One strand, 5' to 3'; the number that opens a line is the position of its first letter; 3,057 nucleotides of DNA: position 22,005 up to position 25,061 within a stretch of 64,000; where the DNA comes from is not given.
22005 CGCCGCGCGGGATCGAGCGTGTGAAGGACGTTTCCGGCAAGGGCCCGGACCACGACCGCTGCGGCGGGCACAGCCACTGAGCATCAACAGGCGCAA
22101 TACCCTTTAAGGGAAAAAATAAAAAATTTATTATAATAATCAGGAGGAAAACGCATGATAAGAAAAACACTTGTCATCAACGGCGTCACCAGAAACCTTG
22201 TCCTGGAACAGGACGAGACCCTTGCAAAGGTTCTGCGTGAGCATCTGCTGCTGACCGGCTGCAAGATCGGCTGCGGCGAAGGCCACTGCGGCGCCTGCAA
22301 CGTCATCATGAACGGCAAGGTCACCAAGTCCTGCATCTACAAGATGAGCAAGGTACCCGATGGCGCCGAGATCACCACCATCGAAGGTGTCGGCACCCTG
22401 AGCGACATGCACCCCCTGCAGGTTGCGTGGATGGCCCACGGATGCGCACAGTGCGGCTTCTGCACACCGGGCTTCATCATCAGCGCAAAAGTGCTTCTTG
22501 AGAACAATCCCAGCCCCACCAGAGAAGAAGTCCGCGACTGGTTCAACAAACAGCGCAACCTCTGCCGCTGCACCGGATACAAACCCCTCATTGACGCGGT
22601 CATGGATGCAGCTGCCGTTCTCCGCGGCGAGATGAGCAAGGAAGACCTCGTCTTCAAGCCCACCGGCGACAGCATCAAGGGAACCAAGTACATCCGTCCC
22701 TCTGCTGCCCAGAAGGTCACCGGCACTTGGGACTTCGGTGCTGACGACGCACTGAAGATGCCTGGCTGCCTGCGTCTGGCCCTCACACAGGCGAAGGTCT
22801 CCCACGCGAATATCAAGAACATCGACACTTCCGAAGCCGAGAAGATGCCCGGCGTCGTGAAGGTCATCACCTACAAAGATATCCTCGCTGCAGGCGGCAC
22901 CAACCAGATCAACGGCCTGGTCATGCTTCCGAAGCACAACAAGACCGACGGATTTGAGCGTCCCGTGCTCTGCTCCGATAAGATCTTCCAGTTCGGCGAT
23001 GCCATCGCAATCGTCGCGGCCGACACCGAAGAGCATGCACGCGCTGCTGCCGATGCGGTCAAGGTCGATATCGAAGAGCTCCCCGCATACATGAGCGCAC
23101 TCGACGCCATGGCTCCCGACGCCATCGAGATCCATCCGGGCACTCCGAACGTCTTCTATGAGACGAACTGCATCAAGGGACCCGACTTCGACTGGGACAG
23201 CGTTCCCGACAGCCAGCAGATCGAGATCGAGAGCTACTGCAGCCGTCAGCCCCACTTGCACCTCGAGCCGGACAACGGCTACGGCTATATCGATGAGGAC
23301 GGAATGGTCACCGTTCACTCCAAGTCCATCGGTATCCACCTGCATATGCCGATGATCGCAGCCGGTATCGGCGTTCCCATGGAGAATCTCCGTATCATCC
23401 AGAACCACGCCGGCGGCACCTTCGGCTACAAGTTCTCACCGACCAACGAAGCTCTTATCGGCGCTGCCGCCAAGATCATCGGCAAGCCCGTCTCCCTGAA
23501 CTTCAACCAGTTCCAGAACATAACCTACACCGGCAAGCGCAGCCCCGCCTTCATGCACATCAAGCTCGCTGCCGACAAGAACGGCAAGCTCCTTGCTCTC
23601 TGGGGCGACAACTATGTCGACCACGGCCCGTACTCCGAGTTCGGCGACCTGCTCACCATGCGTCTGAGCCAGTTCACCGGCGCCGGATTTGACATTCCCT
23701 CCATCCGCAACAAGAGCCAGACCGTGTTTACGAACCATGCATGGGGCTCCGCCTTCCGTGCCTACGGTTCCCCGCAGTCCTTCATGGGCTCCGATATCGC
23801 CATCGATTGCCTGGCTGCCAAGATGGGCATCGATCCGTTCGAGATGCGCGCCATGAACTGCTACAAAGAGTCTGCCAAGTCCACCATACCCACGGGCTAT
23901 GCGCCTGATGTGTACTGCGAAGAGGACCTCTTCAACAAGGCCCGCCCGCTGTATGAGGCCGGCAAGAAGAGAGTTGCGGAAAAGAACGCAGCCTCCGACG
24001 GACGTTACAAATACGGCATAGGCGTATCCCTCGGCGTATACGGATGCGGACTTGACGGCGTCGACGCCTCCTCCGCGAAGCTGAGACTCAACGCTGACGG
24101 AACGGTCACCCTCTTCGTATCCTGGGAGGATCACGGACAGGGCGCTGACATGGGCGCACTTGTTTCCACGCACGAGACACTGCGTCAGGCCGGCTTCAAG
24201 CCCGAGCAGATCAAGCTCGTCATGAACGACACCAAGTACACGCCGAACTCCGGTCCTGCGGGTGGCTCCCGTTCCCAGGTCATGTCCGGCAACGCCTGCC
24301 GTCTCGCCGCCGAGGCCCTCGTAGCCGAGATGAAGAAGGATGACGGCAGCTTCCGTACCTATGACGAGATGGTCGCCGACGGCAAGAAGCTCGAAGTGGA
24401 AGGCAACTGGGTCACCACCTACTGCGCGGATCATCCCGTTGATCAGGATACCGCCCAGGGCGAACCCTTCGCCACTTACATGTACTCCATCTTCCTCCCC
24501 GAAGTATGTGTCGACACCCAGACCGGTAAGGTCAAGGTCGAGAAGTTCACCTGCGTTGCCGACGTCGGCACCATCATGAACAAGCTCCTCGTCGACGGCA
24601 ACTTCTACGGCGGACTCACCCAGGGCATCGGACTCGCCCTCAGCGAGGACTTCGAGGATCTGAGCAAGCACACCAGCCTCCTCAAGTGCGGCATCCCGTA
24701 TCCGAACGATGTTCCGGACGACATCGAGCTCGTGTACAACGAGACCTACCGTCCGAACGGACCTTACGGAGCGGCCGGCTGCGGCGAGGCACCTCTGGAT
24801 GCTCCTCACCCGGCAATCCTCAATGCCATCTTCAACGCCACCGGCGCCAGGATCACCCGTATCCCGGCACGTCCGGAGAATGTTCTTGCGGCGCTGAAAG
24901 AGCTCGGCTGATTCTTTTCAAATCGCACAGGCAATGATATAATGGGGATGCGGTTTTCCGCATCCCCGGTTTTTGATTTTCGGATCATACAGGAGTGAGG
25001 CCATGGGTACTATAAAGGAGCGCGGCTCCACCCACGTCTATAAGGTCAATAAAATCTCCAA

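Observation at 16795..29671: MOP-type aldehyde oxidoreductase embedded in a 12-gene accessory module whose biochemistry is not established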

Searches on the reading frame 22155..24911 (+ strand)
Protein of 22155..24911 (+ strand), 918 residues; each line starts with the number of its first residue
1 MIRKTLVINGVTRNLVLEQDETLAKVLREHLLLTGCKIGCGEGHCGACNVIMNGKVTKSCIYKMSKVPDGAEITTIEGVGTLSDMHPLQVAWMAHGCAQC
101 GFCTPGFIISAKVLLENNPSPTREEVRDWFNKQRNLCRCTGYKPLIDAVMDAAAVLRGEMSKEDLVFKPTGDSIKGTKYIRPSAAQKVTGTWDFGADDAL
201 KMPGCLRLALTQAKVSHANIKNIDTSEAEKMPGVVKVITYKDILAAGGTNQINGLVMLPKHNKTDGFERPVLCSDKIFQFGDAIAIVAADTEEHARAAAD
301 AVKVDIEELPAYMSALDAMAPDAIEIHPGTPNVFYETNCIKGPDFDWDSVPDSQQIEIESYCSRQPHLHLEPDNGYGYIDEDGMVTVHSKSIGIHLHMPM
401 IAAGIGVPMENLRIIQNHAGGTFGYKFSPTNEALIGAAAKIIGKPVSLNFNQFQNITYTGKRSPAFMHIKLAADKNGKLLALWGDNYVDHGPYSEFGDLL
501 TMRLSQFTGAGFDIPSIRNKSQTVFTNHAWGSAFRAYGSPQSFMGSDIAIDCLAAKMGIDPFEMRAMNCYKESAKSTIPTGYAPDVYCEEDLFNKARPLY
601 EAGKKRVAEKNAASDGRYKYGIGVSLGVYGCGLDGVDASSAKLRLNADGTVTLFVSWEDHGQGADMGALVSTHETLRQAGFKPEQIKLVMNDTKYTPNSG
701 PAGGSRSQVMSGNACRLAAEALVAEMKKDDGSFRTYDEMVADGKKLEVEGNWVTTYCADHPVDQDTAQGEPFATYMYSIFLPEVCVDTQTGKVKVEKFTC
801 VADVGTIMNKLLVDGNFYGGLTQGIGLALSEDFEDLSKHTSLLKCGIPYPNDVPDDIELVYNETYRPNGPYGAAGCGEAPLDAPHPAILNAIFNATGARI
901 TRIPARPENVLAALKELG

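Call 4: search_protein_families(library=pfam, proteins=[window:22155-24911:+], max_evalue=0.01)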
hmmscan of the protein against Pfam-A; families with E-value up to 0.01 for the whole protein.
window:22155-24911:+ (918 aa): 6 families
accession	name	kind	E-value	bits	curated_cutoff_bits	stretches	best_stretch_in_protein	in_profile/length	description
PF20256.3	MoCoBD_2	-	4.5e-62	210.6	27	1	600-854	8-283/283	Molybdopterin cofactor-binding domain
PF02738.23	MoCoBD_1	-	1.7e-58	198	27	1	354-569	26-244/244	Molybdopterin cofactor-binding domain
PF01799.25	Fer2_2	-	1.2e-27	96.3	30.3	1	75-149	1-74/75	[2Fe-2S] binding domain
PF01315.27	Ald_Xan_dh_C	-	9e-21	74.7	31.3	1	200-310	10-110/110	Aldehyde oxidase and xanthine dehydrogenase, a/b hammerhead domain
PF13085.11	Fer2_3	-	1e-05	25.9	27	1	38-85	50-98/107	2Fe-2S iron-sulfur cluster binding domain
PF00111.32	Fer2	-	2.8e-05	24.4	21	1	8-60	3-55/77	2Fe-2S iron-sulfur cluster binding domain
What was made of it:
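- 22155..24911 (+): MOP: single-chain MCD-type aldehyde oxidoreductase (2x[2Fe-2S] plus Moco domains, no FAD domain). Pfam domains (call 4).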

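Call 6: find_homologous_proteins(query=window:22155-24911:+, max_evalue=1e-30)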
Query window:22155-24911:+ (918 aa): 5744 proteins with E <= 1e-30 among 8000 candidates; the best 120 are listed.
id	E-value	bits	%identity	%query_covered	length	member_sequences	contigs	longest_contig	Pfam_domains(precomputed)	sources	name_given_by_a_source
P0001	0.0e+0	1939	91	100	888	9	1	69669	PF02738.24,PF20256.4,PF01799.26,PF00111.33,PF13085.12,PF01315.28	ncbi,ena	-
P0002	0.0e+0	1925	89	100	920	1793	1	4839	PF02738.24,PF20256.4,PF01799.26,PF13085.12,PF01315.28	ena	-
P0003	0.0e+0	1888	88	100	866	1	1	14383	PF02738.24,PF20256.4,PF01799.26,PF00111.33,PF01315.28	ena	-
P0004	0.0e+0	1871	86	100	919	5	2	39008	PF02738.24,PF20256.4,PF01799.26,PF13085.12,PF01315.28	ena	-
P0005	0.0e+0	1869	86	100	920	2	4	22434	PF02738.24,PF20256.4,PF01799.26,PF01315.28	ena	-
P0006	0.0e+0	1869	86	100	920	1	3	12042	PF02738.24,PF20256.4,PF01799.26,PF01315.28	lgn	-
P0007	0.0e+0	1865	86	100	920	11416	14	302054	PF02738.24,PF20256.4,PF01799.26,PF00111.33,PF01315.28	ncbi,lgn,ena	-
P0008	0.0e+0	1864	86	100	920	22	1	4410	PF02738.24,PF20256.4,PF01799.26,PF01315.28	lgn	-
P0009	0.0e+0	1848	84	100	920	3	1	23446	PF02738.24,PF20256.4,PF01799.26,PF00111.33,PF01315.28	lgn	-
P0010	0.0e+0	1846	86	100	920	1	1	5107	PF02738.24,PF20256.4,PF01799.26,PF13085.12,PF01315.28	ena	-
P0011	0.0e+0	1841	84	100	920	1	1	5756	PF02738.24,PF20256.4,PF01799.26,PF00111.33,PF01315.28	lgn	-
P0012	0.0e+0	1841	86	100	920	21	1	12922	PF02738.24,PF20256.4,PF01799.26,PF13085.12,PF01315.28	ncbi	-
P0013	0.0e+0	1837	85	100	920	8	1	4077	PF02738.24,PF20256.4,PF01799.26,PF00111.33,PF01315.28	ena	-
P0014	0.0e+0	1831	84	100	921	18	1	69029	PF02738.24,PF20256.4,PF01799.26,PF01315.28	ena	-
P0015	0.0e+0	1824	83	100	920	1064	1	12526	PF02738.24,PF20256.4,PF01799.26,PF00111.33,PF13085.12,PF01315.28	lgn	-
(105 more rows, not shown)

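Call 12: search_solved_structures(query=window:22155-24911:+, max_evalue=1e-50, show_alignments=2)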
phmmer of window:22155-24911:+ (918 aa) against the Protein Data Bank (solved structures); distinct sequences matched with E-value up to 1e-50: 22.
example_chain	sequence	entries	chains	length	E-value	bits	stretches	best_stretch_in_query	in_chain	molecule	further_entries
1dgj_A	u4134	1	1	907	0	1145.9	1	3-914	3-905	ALDEHYDE OXIDOREDUCTASE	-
1sij_A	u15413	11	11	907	0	1116.5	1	1-915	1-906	Aldehyde oxidoreductase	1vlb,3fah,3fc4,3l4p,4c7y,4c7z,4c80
2e1q_A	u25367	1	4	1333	3.7e-68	233.7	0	196-857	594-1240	Xanthine dehydrogenase/oxidase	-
2ckj_A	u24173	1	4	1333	6e-68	233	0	196-857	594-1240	XANTHINE OXIDOREDUCTASE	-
3una_A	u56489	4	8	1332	2.5e-65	224.3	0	184-881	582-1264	Xanthine dehydrogenase/oxidase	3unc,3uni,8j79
1wyg_A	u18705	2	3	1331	2.5e-65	224.3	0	196-857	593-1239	Xanthine dehydrogenase/oxidase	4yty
1fo4_A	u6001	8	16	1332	2.5e-65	224.3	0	184-881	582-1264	XANTHINE DEHYDROGENASE | Xanthine dehydrogenase/oxidase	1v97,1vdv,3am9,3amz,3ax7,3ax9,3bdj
1n5x_A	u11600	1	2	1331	2.6e-65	224.3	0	184-881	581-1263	Xanthine Dehydrogenase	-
4yrw_A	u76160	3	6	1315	5.4e-65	223.2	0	196-857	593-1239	Xanthine dehydrogenase/oxidase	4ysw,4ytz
2e3t_A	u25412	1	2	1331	5.7e-65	223.2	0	196-857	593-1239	Xanthine dehydrogenase/oxidase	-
3an1_A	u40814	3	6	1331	5.7e-65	223.1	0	196-857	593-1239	Xanthine dehydrogenase/oxidase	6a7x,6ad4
6adj_A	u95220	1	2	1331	5.7e-65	223.1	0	196-857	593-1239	Xanthine dehydrogenase/oxidase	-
6abu_A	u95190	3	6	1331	5.7e-65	223.1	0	196-857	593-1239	Xanthine dehydrogenase/oxidase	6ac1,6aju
6ac4_A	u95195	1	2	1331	5.7e-65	223.1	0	196-857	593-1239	Xanthine dehydrogenase/oxidase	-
28mb_A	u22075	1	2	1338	2e-61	211.4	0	202-880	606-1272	Aldehyde oxidase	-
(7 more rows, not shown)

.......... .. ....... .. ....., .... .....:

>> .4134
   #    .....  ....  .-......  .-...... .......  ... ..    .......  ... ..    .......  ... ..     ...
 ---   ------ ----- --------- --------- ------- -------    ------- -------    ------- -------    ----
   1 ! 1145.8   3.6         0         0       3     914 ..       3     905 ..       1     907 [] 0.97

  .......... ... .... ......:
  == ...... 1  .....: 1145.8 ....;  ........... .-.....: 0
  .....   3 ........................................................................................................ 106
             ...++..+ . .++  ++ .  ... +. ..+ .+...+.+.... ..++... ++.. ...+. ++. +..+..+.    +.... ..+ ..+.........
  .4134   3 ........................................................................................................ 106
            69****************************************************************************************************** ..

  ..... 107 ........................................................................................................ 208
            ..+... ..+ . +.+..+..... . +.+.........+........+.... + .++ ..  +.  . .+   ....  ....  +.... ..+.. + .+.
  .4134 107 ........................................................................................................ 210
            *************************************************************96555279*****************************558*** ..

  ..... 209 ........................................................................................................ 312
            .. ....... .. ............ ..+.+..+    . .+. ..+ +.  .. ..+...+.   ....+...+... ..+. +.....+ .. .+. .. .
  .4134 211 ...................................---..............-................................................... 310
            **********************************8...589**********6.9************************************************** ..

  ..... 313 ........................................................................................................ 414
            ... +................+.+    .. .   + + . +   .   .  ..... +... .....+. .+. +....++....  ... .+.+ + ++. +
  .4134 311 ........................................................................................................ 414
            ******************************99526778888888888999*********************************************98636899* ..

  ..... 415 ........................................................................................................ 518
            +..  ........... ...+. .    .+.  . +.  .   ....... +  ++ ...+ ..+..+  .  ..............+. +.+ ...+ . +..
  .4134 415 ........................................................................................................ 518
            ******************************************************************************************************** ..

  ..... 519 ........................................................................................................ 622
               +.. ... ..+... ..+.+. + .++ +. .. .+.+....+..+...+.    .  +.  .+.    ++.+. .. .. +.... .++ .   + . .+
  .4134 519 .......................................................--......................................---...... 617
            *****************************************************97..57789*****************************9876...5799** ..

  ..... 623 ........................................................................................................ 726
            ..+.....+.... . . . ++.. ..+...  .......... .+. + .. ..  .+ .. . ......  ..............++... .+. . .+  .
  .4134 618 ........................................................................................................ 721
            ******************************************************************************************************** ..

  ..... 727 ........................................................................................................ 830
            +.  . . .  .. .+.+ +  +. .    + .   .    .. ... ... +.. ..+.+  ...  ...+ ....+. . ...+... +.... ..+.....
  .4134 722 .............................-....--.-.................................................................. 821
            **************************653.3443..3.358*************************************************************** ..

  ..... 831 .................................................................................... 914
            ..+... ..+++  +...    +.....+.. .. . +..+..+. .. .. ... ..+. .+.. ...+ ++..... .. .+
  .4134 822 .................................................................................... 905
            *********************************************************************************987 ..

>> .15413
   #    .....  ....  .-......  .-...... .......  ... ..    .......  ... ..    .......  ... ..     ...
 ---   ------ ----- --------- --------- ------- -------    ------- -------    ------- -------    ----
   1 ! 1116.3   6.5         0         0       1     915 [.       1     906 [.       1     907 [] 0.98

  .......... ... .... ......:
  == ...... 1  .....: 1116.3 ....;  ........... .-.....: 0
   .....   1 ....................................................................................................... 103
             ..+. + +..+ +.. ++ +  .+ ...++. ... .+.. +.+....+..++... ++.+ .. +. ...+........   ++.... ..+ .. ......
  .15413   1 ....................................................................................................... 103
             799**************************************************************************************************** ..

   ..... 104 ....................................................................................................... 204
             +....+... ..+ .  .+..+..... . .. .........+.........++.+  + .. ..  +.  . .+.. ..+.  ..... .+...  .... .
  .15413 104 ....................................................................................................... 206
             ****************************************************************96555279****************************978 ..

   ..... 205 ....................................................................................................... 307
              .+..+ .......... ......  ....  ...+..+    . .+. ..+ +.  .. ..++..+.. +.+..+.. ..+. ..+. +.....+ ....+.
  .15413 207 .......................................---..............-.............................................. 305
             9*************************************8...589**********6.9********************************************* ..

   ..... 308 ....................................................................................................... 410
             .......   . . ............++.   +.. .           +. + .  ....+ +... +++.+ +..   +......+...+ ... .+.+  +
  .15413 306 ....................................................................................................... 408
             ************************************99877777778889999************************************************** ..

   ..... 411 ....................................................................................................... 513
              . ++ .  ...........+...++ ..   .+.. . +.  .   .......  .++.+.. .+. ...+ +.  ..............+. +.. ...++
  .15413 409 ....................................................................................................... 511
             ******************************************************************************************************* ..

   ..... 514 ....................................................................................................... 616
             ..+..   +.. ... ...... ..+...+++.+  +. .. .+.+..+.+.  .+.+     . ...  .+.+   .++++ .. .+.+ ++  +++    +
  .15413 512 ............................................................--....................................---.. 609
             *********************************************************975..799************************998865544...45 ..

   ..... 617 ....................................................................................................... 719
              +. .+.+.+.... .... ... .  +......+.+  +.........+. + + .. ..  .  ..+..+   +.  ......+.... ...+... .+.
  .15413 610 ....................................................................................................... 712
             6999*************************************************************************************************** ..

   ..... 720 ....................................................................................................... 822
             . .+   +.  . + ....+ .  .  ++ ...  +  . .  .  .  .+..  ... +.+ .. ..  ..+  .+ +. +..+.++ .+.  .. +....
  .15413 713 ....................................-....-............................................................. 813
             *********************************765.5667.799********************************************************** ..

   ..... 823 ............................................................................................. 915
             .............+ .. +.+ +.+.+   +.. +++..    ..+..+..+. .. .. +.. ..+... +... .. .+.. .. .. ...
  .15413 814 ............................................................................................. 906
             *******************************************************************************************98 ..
